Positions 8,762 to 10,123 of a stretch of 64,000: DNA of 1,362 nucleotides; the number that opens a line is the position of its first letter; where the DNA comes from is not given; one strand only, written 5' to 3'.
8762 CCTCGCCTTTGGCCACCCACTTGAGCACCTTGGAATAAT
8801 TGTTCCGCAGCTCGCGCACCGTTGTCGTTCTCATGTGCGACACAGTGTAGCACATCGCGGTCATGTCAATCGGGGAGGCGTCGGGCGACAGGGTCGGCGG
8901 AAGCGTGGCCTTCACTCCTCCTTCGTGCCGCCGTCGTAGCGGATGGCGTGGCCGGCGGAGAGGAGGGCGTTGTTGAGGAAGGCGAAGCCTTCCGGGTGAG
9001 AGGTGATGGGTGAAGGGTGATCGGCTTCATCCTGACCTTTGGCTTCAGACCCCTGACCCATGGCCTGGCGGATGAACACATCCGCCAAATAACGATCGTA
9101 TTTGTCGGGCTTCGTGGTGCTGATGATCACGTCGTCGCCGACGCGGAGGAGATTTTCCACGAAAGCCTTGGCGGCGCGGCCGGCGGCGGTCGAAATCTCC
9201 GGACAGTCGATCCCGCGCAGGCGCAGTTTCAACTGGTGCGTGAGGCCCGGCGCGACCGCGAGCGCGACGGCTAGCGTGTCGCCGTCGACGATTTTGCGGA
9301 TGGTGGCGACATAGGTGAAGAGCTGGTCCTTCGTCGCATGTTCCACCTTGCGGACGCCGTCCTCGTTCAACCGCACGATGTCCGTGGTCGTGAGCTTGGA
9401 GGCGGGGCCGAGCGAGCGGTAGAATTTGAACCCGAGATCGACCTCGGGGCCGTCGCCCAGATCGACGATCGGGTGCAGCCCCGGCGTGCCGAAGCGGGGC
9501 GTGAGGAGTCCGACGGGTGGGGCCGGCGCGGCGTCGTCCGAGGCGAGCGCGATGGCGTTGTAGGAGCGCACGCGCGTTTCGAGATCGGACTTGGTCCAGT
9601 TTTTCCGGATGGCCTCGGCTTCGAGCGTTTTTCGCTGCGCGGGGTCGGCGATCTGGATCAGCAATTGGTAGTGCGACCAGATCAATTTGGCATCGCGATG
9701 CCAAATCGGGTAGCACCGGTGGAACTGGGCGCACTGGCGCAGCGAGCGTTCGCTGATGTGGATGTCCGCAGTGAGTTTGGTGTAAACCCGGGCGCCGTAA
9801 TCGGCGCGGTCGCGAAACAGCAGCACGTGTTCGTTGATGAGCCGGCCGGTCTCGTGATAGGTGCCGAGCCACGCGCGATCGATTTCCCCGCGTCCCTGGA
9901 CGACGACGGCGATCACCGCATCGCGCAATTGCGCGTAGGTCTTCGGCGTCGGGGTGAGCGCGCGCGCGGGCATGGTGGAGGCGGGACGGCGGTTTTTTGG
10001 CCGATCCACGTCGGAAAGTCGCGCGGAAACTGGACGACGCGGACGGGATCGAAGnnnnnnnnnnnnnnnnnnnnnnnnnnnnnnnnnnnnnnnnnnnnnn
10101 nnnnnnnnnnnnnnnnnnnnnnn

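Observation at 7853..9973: VapBC module bracketed by a ~300-bp duplication of the 3' end of a DUF1016_N-thermonuclease fusion gene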

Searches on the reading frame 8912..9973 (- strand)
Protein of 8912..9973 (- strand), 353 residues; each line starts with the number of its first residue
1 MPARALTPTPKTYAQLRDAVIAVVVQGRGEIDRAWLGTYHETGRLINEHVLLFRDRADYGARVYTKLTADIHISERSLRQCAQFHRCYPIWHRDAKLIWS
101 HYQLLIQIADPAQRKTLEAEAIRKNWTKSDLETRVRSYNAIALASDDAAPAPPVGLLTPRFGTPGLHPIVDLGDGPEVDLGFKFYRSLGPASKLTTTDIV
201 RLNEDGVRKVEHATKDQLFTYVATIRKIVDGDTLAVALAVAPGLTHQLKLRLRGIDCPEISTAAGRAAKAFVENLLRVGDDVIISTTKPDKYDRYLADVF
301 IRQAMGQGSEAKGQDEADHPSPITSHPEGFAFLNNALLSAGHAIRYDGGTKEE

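Call 6: search_protein_families(library=pfam, proteins=[window:8915-9973:-], max_evalue=0.01)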
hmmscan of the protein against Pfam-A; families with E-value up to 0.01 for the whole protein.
window:8915-9973:- (353 aa): 2 families
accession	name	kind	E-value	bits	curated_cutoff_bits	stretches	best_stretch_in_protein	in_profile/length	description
PF17761.7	DUF1016_N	-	2.5e-12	47.5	32.8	1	30-137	16-132/137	DUF1016 N-terminal domain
PF00565.23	SNase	-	2.8e-06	28.2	21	1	249-303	1-60/107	Staphylococcal nuclease homologue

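Call 8: find_encoding_contigs(protein=window:8912-9973:-, flank=10000, max_places=10)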
Protein window:8912-9973:- (353 aa): 2 contigs read that carry it; 2 places shown.
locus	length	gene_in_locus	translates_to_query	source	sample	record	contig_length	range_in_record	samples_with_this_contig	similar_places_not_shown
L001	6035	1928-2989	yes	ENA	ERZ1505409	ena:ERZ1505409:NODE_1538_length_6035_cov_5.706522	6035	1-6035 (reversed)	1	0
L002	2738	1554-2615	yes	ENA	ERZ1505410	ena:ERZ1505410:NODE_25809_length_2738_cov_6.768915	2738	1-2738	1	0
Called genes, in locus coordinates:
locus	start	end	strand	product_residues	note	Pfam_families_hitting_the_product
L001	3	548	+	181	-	?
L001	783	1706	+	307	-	-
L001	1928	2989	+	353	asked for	PF17761:DUF1016_N, PF00565:SNase (weak)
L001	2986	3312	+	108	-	PF02604:PhdYeFM_antitox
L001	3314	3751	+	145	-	PF01850:PIN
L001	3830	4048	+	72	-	-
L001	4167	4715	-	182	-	PF01872:RibD_C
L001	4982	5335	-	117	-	PF09966:DUF2200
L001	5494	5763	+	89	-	PF03449:GreA_GreB_N (weak)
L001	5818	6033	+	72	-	?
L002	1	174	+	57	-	?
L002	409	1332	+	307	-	-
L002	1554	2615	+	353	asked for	PF17761:DUF1016_N, PF00565:SNase (weak)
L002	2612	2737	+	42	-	?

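Call 9: find_homologous_proteins(query=window:8915-9973:-)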
Query window:8915-9973:- (353 aa): 895 proteins with E <= 0.001 among 8000 candidates; the best 120 are listed.
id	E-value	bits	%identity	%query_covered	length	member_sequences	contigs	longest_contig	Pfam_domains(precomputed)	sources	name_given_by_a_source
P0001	2.3e-236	801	100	100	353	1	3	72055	PF17761.8,PF00565.24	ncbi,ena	-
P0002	1.4e-163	562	72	100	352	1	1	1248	PF17761.8,PF00565.24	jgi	jgi:endonuclease YncB( thermonuclease family)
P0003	4.3e-160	550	70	97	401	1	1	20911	PF17761.8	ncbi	-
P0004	1.5e-159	549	71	100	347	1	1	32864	PF17761.8,PF00565.24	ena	-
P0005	8.8e-158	543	71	100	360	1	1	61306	PF17761.8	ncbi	-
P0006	4.3e-155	534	71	100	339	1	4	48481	PF17761.8,PF00565.24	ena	-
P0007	1.0e-149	516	68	100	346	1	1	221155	PF17761.8,PF00565.24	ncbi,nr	ncbi:MAG: thermonuclease family protein [Opitutae bacterium]|nr:thermonuclease family protein [Opitu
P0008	1.8e-149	515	68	100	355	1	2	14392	PF17761.8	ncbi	-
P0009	1.8e-149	515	67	100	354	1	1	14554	PF17761.8,PF00565.24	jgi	jgi:endonuclease YncB( thermonuclease family)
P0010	2.6e-149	515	67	100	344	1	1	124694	PF17761.8,PF00565.24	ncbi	-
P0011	2.9e-148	512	67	100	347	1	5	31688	PF17761.8,PF00565.24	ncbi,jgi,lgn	jgi:endonuclease YncB( thermonuclease family)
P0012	5.2e-148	511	68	100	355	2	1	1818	PF17761.8,PF00565.24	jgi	-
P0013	5.0e-145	501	65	100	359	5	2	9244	PF17761.8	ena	-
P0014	1.7e-143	496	66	100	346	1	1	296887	PF17761.8,PF00565.24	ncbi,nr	ncbi:MAG: thermonuclease family protein [Opitutae bacterium]|nr:thermonuclease family protein [Opitu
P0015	3.1e-143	495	64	100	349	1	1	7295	PF17761.8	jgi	jgi:endonuclease YncB( thermonuclease family)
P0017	1.1e-142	493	66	100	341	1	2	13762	PF17761.8,PF00565.24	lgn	-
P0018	7.5e-140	484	64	100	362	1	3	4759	PF17761.8,PF00565.24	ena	-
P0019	9.1e-140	484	64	100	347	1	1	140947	PF17761.8,PF00565.24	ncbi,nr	ncbi:MAG: thermonuclease family protein [Opitutae bacterium]|nr:thermonuclease family protein [Opitu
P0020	4.0e-139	481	61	100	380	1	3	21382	PF17761.8,PF00565.24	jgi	jgi:micrococcal nuclease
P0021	1.5e-138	480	63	100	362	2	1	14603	PF17761.8,PF00565.24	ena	-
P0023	3.9e-136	472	60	100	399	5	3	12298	PF17761.8,PF00565.24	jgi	jgi:endonuclease YncB( thermonuclease family)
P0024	1.4e-133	463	63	97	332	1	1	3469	PF17761.8,PF00565.24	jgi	jgi:endonuclease YncB( thermonuclease family)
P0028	2.0e-130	453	60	100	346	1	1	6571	PF17761.8,PF00565.24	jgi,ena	-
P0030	9.2e-130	451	62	100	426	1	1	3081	PF17761.8,PF00565.24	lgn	-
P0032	2.3e-128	446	62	100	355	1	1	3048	PF17761.8,PF00565.24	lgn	-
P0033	3.8e-128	445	60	100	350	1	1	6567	PF17761.8,PF00565.24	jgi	jgi:endonuclease YncB( thermonuclease family)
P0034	1.3e-127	444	60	99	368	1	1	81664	PF17761.8,PF00565.24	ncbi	-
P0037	2.1e-124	433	61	100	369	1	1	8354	PF17761.8,PF00565.24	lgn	-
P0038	2.8e-124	433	61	100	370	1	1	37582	PF17761.8,PF00565.24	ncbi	-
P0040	2.4e-121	423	60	100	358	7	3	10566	PF17761.8,PF00565.24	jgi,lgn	-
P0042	2.4e-119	416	55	100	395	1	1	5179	PF17761.8,PF00565.24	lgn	-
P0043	3.1e-119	416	58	100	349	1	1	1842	PF17761.8,PF00565.24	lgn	-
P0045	3.4e-117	409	57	97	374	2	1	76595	PF17761.8,PF00565.24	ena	-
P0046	2.0e-116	407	56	100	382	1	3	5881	PF17761.8,PF00565.24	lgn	-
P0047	2.0e-114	400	56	100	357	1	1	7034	PF17761.8,PF00565.24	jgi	jgi:endonuclease YncB( thermonuclease family)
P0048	3.2e-113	396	54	100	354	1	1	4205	PF17761.8,PF00565.24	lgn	-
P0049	5.2e-113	396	55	100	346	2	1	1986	PF17761.8,PF00565.24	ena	-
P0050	9.5e-113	395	57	97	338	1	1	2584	PF17761.8,PF00565.24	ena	-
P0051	2.4e-111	390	54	98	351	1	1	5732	PF17761.8,PF00565.24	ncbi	-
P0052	1.4e-110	388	66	78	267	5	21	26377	PF00565.24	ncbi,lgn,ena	-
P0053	3.2e-108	380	56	98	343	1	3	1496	PF17761.8,PF00565.24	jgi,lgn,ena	jgi:endonuclease YncB( thermonuclease family)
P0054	7.8e-107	375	54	100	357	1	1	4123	PF17761.8,PF00565.24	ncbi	-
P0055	8.2e-107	375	53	100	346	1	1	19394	PF17761.8,PF00565.24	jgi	jgi:endonuclease YncB( thermonuclease family)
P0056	1.4e-104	368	52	100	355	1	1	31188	PF17761.8,PF00565.24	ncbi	-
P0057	2.7e-102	360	54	98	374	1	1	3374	PF17761.8,PF00565.24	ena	-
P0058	3.1e-101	357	53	99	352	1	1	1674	PF17761.8,PF00565.24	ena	-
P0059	1.0e-100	355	53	96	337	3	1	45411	PF17761.8,PF00565.24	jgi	jgi:endonuclease YncB( thermonuclease family)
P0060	1.2e-100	355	53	100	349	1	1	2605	PF17761.8,PF00565.24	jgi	jgi:endonuclease YncB( thermonuclease family)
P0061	1.3e-99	352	51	99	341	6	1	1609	PF17761.8,PF00565.24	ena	-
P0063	9.1e-99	349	50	97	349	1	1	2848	PF17761.8,PF00565.24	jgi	jgi:endonuclease YncB( thermonuclease family)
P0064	1.5e-98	348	56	89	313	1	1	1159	PF17761.8,PF00565.24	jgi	jgi:endonuclease YncB( thermonuclease family)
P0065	1.1e-97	345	51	95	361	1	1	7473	PF17761.8,PF00565.24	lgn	-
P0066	2.4e-97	344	56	90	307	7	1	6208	PF17761.8,PF00565.24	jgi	jgi:micrococcal nuclease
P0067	1.3e-96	342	53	97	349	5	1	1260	PF17761.8,PF00565.24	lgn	-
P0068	3.6e-96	340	51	96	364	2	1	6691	PF17761.8,PF00565.24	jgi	jgi:endonuclease YncB( thermonuclease family)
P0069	3.5e-95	337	50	99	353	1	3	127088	PF17761.8,PF00565.24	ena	-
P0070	9.1e-95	336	51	98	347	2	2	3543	PF17761.8,PF00565.24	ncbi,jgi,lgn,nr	ncbi:MAG: DUF1016 family protein [Verrucomicrobia bacterium]|nr:DUF1016 family protein [Verrucomicro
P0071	2.3e-93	331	50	99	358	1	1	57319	PF17761.8,PF00565.24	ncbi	-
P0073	3.1e-93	331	49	97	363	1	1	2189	PF17761.8,PF00565.24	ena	-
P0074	3.2e-93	331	50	99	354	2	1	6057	PF17761.8,PF00565.24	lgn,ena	-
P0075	3.7e-93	330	50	99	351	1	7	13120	PF17761.8,PF00565.24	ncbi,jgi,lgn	jgi:endonuclease YncB( thermonuclease family)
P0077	6.6e-92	326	50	100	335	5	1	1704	PF17761.8,PF00565.24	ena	-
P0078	2.4e-91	324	48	97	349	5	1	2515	PF17761.8,PF00565.24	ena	-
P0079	2.6e-91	324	50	99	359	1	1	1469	PF17761.8,PF00565.24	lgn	-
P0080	6.0e-91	323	49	96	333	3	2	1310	PF17761.8,PF00565.24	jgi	jgi:endonuclease YncB( thermonuclease family)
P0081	8.0e-91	323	50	99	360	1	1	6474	PF17761.8,PF00565.24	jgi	jgi:endonuclease YncB( thermonuclease family)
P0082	8.6e-91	323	49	98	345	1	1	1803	PF17761.8,PF00565.24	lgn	-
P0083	1.4e-90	322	51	99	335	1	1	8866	PF17761.8,PF00565.24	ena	-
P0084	1.8e-90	322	52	95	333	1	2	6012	PF17761.8,PF00565.24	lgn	-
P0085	2.2e-90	321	49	99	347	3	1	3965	PF17761.8,PF00565.24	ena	-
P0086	2.4e-90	321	51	99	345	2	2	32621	PF17761.8,PF00565.24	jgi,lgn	jgi:endonuclease YncB( thermonuclease family)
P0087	2.6e-90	321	49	96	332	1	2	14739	PF17761.8,PF00565.24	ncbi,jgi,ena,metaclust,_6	metaclust:\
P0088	3.9e-90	320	51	95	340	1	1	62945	PF17761.8,PF00565.24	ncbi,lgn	-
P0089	4.0e-90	320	49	95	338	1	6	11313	PF17761.8,PF00565.24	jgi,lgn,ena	-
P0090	5.1e-90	320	49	96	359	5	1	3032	PF17761.8,PF00565.24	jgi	jgi:endonuclease YncB( thermonuclease family)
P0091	6.5e-90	320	49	98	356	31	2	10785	PF17761.8,PF00565.24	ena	-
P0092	9.3e-90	319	49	99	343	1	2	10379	PF17761.8,PF00565.24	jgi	jgi:micrococcal nuclease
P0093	3.7e-89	317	49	99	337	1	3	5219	PF17761.8,PF00565.24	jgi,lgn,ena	-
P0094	5.1e-89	317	48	98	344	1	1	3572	PF17761.8,PF00565.24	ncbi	-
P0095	5.8e-89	317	49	96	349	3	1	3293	PF17761.8,PF00565.24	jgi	jgi:endonuclease YncB( thermonuclease family)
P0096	1.1e-88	316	48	99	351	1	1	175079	PF17761.8,PF00565.24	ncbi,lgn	-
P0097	2.0e-88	315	51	95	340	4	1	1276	PF17761.8,PF00565.24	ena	-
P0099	3.9e-88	314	49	99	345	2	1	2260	PF17761.8,PF00565.24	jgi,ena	-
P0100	6.0e-87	310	48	99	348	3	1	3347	PF17761.8,PF00565.24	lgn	-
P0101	6.7e-87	310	47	98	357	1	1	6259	PF17761.8,PF00565.24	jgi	jgi:endonuclease YncB( thermonuclease family)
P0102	7.2e-87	310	49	96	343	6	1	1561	PF17761.8,PF00565.24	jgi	jgi:micrococcal nuclease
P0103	7.9e-87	310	47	100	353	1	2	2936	PF17761.8,PF00565.24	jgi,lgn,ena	-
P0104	1.6e-86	309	49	95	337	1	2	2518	PF17761.8,PF00565.24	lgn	-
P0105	1.9e-86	308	47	98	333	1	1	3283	PF17761.8,PF00565.24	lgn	-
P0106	2.1e-86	308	48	96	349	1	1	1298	PF17761.8,PF00565.24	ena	-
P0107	2.9e-86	308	49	91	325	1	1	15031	PF17761.8,PF00565.24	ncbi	-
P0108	3.1e-86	308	48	98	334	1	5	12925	PF17761.8,PF00565.24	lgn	-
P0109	3.8e-86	307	48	98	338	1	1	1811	PF17761.8,PF00565.24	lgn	-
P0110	6.0e-86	307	47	99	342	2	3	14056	PF17761.8,PF00565.24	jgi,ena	jgi:endonuclease YncB( thermonuclease family)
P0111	1.5e-85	305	48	98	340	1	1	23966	PF17761.8,PF00565.24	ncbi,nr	ncbi:MAG: DUF1016 N-terminal domain-containing protein [Candidatus Didemnitutus sp.]|nr:DUF1016 N-te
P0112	2.1e-85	305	50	97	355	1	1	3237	PF17761.8,PF00565.24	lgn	-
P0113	2.6e-85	305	49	96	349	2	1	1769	PF17761.8,PF00565.24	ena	-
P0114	3.1e-85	304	47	96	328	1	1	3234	PF17761.8,PF00565.24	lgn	-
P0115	3.6e-85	304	46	95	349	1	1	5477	PF17761.8,PF00565.24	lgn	-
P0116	3.7e-85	304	47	98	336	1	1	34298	PF17761.8,PF00565.24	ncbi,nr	ncbi:MAG: hypothetical protein C0518_09610 [Opitutus sp.]|nr:hypothetical protein [Opitutus sp.]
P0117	5.4e-85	303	47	97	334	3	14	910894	PF17761.8,PF00565.24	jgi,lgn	jgi:micrococcal nuclease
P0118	7.2e-85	303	47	98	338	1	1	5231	PF17761.8,PF00565.24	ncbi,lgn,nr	ncbi:MAG TPA: DUF1016 N-terminal domain-containing protein [Opitutaceae bacterium]|nr:DUF1016 N-term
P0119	7.9e-85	303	47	98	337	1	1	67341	PF17761.8,PF00565.24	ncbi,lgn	-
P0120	9.1e-85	303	48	95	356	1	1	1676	PF17761.8,PF00565.24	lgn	-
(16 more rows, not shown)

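Call 12: find_related_loci(query=A2, collection=genome_contigs, flank=6000)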
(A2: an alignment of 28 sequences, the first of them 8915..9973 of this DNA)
Query A2 (353 aa) in genome_contigs; peptide patterns used: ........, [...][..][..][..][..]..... (x = any residue, [..] = any of these).
599 stretches matched a pattern (row limit reached: there are more); 312 encode a relative of the query (tblastn E <= 1e-3); the best 80 are kept; 80 distinct loci.
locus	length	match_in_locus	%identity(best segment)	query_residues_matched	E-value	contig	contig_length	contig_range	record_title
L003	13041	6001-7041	74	1-353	2e-174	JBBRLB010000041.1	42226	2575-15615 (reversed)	MAG: Opitutales bacterium isolate La1_concoct.220 LA1C_C.220_k141_1537699L_42226_cov_13.4605, whole genome shotgun seque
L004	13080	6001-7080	71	1-353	2e-165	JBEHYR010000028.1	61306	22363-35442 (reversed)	MAG: Verrucomicrobiota bacterium isolate ESF1.bin.58 NODE_552_length_61306_cov_38.701668, whole genome shotgun sequence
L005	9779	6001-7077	70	13-353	2e-162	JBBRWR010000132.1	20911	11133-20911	MAG: Opitutales bacterium isolate La4_metabat2.052 La4_metabat2.052_K_1524325_L_20911_cov_17.9908, whole genome shotgun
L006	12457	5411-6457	66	1-353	7e-145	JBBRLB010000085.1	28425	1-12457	MAG: Opitutales bacterium isolate La1_concoct.220 LA1C_C.220_k141_3516551L_28425_cov_13.0000, whole genome shotgun seque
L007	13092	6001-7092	65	1-352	5e-138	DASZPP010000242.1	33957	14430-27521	MAG TPA_asm: Opitutus sp. isolate SMAG_U5974 k141_515995, whole genome shotgun sequence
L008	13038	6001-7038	68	1-353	1e-135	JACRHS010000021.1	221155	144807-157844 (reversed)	MAG: Opitutia bacterium isolate NC_groundwater_1783_Pr3_B-0.1um_64_19 SR-2_scaffold_141_2165558, whole genome shotgun se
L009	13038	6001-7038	66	1-353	4e-134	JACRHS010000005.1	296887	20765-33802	MAG: Opitutia bacterium isolate NC_groundwater_1783_Pr3_B-0.1um_64_19 SR-2_scaffold_141_299182, whole genome shotgun seq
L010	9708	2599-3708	59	1-353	1e-127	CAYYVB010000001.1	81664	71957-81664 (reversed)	MAG TPA_asm: uncultured Opitutaceae bacterium isolate binchicken_co276_45 genome assembly, contig: NODE_331_length_81664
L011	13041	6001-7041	64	1-353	1e-124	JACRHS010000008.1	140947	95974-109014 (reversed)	MAG: Opitutia bacterium isolate NC_groundwater_1783_Pr3_B-0.1um_64_19 SR-2_scaffold_141_884069, whole genome shotgun seq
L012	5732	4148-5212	54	1-353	1e-116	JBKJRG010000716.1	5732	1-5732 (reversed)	MAG: Opitutaceae bacterium isolate ant_bin.527 k117_2919822, whole genome shotgun sequence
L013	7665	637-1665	49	1-347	2e-98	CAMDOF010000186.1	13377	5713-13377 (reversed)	MAG: Opitutus sp. GAS368 isolate TrH-25oct19-122 genome assembly, contig: TrH-25oct19-C9185, whole genome shotgun sequen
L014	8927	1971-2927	48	2-343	7e-98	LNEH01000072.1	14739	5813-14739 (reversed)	MAG: Verrucomicrobia bacterium Ga0077533 Ga0077533_1054.3, whole genome shotgun sequence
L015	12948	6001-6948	51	9-343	2e-97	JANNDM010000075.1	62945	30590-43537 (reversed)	MAG: Verrucomicrobiota bacterium isolate OTE_75_metabat_8 OTE_75_k141_4514656, whole genome shotgun sequence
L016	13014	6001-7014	48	5-350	1e-96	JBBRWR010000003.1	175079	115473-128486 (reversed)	MAG: Opitutales bacterium isolate La4_metabat2.052 La4_metabat2.052_K_2920882_L_175079_cov_19.8849, whole genome shotgun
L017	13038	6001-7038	50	1-348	7e-97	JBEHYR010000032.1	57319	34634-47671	MAG: Verrucomicrobiota bacterium isolate ESF1.bin.58 NODE_614_length_57319_cov_38.772562, whole genome shotgun sequence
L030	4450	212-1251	61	1-353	3e-86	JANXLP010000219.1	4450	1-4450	MAG: Opitutaceae bacterium isolate 336R_concoct_124_sub 336R_k141_2684435, whole genome shotgun sequence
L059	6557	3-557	67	159-353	5e-66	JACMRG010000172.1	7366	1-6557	MAG: Opitutaceae bacterium isolate LF-bin-497 FL-bin-497-contig-k141_1074207, whole genome shotgun sequence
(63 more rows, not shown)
